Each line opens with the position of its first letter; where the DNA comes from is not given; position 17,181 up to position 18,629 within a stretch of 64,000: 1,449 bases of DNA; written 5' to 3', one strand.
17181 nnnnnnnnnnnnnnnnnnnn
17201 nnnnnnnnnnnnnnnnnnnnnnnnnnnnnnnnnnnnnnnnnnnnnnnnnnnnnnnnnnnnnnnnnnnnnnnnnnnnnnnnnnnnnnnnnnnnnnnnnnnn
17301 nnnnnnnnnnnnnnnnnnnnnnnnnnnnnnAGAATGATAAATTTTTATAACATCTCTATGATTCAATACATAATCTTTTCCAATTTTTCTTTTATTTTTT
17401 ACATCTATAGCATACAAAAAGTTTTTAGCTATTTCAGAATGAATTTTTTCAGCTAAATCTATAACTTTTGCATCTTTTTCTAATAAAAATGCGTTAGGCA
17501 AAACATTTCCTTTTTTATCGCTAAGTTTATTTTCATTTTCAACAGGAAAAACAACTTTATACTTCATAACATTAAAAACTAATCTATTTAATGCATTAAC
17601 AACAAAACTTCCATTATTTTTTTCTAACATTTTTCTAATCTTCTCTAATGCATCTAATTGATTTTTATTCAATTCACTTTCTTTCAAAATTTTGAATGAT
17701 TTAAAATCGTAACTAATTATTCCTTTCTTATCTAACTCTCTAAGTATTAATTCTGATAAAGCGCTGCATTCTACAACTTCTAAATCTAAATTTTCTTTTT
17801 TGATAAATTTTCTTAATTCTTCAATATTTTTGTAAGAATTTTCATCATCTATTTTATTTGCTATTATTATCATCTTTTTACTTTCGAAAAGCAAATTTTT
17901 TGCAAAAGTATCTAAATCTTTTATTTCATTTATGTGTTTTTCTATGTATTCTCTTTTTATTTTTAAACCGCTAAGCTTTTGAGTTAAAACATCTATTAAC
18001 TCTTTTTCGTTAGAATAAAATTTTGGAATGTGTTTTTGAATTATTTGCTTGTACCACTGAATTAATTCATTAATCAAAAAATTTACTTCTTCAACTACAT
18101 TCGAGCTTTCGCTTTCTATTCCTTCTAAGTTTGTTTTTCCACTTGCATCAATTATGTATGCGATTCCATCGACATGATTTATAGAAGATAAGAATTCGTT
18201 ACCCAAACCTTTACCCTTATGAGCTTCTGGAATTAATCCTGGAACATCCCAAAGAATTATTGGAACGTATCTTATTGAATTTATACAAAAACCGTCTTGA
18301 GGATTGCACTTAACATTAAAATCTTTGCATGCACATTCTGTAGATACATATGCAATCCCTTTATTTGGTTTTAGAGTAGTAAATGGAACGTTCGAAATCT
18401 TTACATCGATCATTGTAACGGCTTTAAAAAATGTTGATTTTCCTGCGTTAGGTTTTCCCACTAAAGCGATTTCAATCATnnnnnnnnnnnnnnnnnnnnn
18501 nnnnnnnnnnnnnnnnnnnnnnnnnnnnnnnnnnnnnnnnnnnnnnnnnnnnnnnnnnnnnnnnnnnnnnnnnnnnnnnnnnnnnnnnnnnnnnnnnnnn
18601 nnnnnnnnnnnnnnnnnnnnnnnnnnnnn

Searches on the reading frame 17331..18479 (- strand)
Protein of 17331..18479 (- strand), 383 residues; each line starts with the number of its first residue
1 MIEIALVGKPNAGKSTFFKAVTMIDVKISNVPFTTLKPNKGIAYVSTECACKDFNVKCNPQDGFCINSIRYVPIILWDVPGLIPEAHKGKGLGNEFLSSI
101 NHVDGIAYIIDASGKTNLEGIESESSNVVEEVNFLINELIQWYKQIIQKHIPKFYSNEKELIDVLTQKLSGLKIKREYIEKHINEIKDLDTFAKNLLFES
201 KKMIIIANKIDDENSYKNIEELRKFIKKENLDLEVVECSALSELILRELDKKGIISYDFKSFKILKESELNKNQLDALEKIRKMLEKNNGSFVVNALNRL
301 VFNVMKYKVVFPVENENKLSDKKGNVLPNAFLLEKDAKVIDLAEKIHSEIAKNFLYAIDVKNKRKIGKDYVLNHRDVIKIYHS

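Call 18: find_homologous_proteins(query=window:17331-18479:-, max_evalue=1e-20)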
Query seq(383 aa) (383 aa): 3152 proteins with E <= 1e-20 among 8000 candidates; the best 120 are listed.
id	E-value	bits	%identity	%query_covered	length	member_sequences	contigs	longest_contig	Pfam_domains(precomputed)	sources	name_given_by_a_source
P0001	4.3e-244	827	100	100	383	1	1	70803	PF02824.28,PF01926.30,PF08438.17,PF02421.25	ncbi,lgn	ncbi:MAG: YchF-related putative GTPase [Candidatus Aenigmatarchaeota archaeon]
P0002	9.3e-235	796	94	100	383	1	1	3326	PF02824.28,PF01926.30,PF08438.17,PF02421.25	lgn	-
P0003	4.0e-228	774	90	100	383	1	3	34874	PF02824.28,PF01926.30,PF08438.17,PF02421.25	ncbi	ncbi:MAG: YchF-related putative GTPase [Candidatus Aenigmatarchaeota archaeon]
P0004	1.1e-194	664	77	100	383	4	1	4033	PF02824.28,PF01926.30,PF08438.17,PF02421.25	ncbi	ncbi:MAG: YchF-related putative GTPase [Candidatus Aenigmatarchaeota archaeon]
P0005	1.9e-193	660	75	100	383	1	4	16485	PF02824.28,PF01926.30,PF08438.17,PF02421.25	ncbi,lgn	ncbi:MAG: YchF-related putative GTPase [Candidatus Aenigmatarchaeota archaeon]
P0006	2.0e-193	660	75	100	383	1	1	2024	PF02824.28,PF01926.30,PF08438.17,PF02421.25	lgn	-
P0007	2.3e-193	660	75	100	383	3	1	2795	PF02824.28,PF01926.30,PF08438.17,PF02421.25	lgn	-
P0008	5.7e-193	659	75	100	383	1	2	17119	PF02824.28,PF01926.30,PF08438.17,PF02421.25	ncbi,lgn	ncbi:MAG: YchF-related putative GTPase [Candidatus Aenigmatarchaeota archaeon]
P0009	7.3e-193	658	75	100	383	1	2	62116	PF02824.28,PF01926.30,PF08438.17,PF02421.25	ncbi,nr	ncbi:MAG: YchF-related putative GTPase [Candidatus Aenigmatarchaeota archaeon]|nr:YchF-related putat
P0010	6.4e-192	655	76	100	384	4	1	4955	PF02824.28,PF01926.30,PF08438.17,PF02421.25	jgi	-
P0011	9.0e-190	648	75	100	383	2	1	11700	PF02824.28,PF01926.30,PF08438.17,PF02421.25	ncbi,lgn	ncbi:MAG: YchF-related putative GTPase [Candidatus Aenigmatarchaeota archaeon]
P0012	5.1e-129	448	56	99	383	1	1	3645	PF02824.28,PF01926.30,PF08438.17,PF02421.25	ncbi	-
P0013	5.2e-126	439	56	99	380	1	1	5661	PF02824.28,PF01926.30,PF08438.17,PF02421.25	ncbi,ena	-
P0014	1.5e-107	378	49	100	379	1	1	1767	PF02824.28,PF01926.30,PF08438.17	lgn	-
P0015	6.5e-101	356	46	100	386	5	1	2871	PF02824.28,PF01926.30,PF08438.17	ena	-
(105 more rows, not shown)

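Call 19: find_encoding_contigs(protein=P0003, flank=10000, max_places=3)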
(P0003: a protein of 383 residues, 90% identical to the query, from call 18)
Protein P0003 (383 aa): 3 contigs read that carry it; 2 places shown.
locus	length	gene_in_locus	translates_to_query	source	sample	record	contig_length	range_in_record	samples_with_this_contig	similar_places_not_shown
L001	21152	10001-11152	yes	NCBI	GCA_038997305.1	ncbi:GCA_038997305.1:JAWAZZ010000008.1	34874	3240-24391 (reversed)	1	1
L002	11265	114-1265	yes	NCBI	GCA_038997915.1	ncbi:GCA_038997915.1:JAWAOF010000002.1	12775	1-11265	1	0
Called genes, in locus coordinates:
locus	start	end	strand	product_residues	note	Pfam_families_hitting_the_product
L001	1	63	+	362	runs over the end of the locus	-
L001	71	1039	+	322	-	-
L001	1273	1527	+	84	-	-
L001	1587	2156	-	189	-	PF13238:AAA_18, PF13207:AAA_17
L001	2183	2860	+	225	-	PF00406:ADK, PF13207:AAA_17, PF13238:AAA_18 (weak), PF05191:ADK_lid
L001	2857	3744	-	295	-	PF09414:RNA_ligase (faint)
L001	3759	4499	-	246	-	-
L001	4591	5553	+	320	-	PF01866:Diphthamide_syn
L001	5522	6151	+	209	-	PF05175:MTS, PF01170:UPF0020 (weak), PF03602:Cons_hypoth95 (weak), PF06325:PrmA (weak), PF13847:Methyltransf_31, PF08241:Methyltransf_11 (weak), PF13649:Methyltransf_25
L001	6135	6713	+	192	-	PF02245:Pur_DNA_glyco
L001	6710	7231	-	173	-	PF02577:BFN_dom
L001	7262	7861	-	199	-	PF02536:mTERF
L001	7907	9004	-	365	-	PF00571:CBS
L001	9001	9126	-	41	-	-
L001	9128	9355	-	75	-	PF01780:Ribosomal_L37ae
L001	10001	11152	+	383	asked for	PF01926:MMR_HSR1, PF02421:FeoB_N (faint), PF08438:YGR210-like_G4, PF02824:TGS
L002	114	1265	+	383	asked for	PF01926:MMR_HSR1, PF02421:FeoB_N (faint), PF08438:YGR210-like_G4, PF02824:TGS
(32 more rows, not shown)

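Call 20: find_encoding_contigs(protein=P0009, flank=10000, max_places=3)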
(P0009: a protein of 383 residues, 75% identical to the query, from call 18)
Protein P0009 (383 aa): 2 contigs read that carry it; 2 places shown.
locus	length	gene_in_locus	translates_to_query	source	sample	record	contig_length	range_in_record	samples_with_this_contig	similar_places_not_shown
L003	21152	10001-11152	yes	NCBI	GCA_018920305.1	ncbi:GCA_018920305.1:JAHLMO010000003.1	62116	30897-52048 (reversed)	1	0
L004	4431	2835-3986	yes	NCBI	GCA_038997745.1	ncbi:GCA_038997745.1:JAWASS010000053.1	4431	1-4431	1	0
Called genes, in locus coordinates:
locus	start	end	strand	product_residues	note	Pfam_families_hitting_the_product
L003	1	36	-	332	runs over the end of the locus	PF00297:Ribosomal_L3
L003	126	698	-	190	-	PF13238:AAA_18, PF13207:AAA_17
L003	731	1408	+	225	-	PF00406:ADK, PF13207:AAA_17, PF13238:AAA_18, PF05191:ADK_lid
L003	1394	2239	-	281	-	-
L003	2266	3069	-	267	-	-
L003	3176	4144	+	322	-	PF01866:Diphthamide_syn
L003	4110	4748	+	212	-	PF05175:MTS, PF06325:PrmA (weak), PF13847:Methyltransf_31, PF13649:Methyltransf_25 (weak)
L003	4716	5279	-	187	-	PF02245:Pur_DNA_glyco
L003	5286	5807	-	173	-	PF02577:BFN_dom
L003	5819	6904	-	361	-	PF00571:CBS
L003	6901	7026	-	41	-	-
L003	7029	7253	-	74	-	PF01780:Ribosomal_L37ae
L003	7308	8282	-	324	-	-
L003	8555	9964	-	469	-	PF00303:Thymidylat_synt, PF14251:PterinBD-DUF4346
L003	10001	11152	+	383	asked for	PF01926:MMR_HSR1, PF02421:FeoB_N (weak), PF08438:YGR210-like_G4, PF02824:TGS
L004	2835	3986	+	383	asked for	PF01926:MMR_HSR1, PF02421:FeoB_N (weak), PF08438:YGR210-like_G4, PF02824:TGS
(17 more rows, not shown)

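Call 21: find_encoding_contigs(protein=P0005, flank=10000, max_places=4)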
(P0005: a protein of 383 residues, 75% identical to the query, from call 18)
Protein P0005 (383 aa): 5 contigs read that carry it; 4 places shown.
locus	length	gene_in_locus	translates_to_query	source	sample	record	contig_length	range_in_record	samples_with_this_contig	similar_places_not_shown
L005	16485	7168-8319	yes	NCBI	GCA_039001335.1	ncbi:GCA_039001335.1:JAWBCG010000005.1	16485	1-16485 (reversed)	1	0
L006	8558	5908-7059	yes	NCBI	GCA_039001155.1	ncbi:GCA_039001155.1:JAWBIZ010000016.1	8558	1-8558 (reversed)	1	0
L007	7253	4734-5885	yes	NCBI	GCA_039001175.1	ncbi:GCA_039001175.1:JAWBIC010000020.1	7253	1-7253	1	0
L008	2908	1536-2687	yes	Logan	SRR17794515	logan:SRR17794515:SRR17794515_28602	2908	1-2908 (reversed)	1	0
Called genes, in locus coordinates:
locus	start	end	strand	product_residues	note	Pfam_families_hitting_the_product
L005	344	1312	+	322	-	PF01866:Diphthamide_syn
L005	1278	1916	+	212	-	PF05175:MTS, PF06325:PrmA (weak), PF13847:Methyltransf_31, PF13649:Methyltransf_25 (weak)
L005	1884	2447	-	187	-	PF02245:Pur_DNA_glyco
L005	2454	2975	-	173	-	PF02577:BFN_dom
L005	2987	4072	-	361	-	PF00571:CBS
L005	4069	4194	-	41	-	-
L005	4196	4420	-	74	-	PF01780:Ribosomal_L37ae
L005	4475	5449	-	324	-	-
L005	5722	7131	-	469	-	PF00303:Thymidylat_synt, PF14251:PterinBD-DUF4346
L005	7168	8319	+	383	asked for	PF01926:MMR_HSR1, PF02421:FeoB_N (weak), PF08438:YGR210-like_G4, PF02824:TGS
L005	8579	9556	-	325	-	PF01137:RTC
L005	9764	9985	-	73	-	-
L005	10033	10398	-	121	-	-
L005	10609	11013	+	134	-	PF00203:Ribosomal_S19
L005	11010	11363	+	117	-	PF00237:Ribosomal_L22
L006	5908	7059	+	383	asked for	PF01926:MMR_HSR1, PF02421:FeoB_N (weak), PF08438:YGR210-like_G4, PF02824:TGS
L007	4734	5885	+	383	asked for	PF01926:MMR_HSR1, PF02421:FeoB_N (weak), PF08438:YGR210-like_G4, PF02824:TGS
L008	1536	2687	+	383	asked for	PF01926:MMR_HSR1, PF02421:FeoB_N (weak), PF08438:YGR210-like_G4, PF02824:TGS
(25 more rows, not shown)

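Call 22: find_encoding_contigs(protein=P0008, flank=10000, max_places=3)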
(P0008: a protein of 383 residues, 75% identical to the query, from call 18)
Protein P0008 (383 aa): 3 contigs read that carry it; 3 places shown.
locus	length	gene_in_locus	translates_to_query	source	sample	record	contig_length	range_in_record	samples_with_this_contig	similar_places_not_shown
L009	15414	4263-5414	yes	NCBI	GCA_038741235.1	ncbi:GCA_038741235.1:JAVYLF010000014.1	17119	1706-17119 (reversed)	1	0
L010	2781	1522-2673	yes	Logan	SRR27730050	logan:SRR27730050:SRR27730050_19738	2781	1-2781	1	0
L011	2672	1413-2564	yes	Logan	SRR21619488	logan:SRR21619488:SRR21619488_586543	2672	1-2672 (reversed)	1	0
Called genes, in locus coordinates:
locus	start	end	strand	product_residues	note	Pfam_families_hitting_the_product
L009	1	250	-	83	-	PF02245:Pur_DNA_glyco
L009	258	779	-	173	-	PF02577:BFN_dom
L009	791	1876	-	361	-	PF00571:CBS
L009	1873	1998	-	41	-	-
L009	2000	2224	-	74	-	PF01780:Ribosomal_L37ae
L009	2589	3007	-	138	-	PF14251:PterinBD-DUF4346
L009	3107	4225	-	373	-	PF00303:Thymidylat_synt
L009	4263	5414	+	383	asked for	PF01926:MMR_HSR1, PF02421:FeoB_N (weak), PF08438:YGR210-like_G4, PF02824:TGS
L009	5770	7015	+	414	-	PF01336:tRNA_anti-codon (weak), PF00152:tRNA-synt_2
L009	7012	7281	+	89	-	PF02686:GatC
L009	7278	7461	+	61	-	-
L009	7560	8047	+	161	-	PF01425:Amidase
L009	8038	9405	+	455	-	PF02934:GatB_N, PF02637:GatB_Yqey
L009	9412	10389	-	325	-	PF01137:RTC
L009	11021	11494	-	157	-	-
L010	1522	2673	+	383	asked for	PF01926:MMR_HSR1, PF02421:FeoB_N (weak), PF08438:YGR210-like_G4, PF02824:TGS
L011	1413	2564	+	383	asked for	PF01926:MMR_HSR1, PF02421:FeoB_N (weak), PF08438:YGR210-like_G4, PF02824:TGS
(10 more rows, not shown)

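Call 23: find_encoding_contigs(protein=P0011, flank=10000, max_places=3)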
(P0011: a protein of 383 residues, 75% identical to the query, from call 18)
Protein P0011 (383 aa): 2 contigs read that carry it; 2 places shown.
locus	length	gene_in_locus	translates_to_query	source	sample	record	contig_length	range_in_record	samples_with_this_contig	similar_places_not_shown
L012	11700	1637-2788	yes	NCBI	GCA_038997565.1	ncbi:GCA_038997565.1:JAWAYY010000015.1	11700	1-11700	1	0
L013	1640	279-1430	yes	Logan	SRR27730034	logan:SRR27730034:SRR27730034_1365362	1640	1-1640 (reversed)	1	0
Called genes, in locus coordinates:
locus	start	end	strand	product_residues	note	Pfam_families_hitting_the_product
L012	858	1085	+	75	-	PF05050:Methyltransf_21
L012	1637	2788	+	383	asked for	PF01926:MMR_HSR1, PF02421:FeoB_N (faint), PF08438:YGR210-like_G4, PF02824:TGS (weak)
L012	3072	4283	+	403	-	PF01336:tRNA_anti-codon (weak), PF00152:tRNA-synt_2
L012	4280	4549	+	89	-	PF02686:GatC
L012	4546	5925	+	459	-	PF01425:Amidase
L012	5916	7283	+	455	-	PF02934:GatB_N, PF02637:GatB_Yqey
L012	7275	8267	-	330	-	PF01137:RTC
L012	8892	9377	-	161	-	-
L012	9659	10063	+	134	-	PF00203:Ribosomal_S19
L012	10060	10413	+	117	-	PF00237:Ribosomal_L22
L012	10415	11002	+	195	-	PF00189:Ribosomal_S3_C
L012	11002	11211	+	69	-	PF00831:Ribosomal_L29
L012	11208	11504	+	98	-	PF01253:SUI1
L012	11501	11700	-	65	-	?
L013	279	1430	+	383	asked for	PF01926:MMR_HSR1, PF02421:FeoB_N (faint), PF08438:YGR210-like_G4, PF02824:TGS (weak)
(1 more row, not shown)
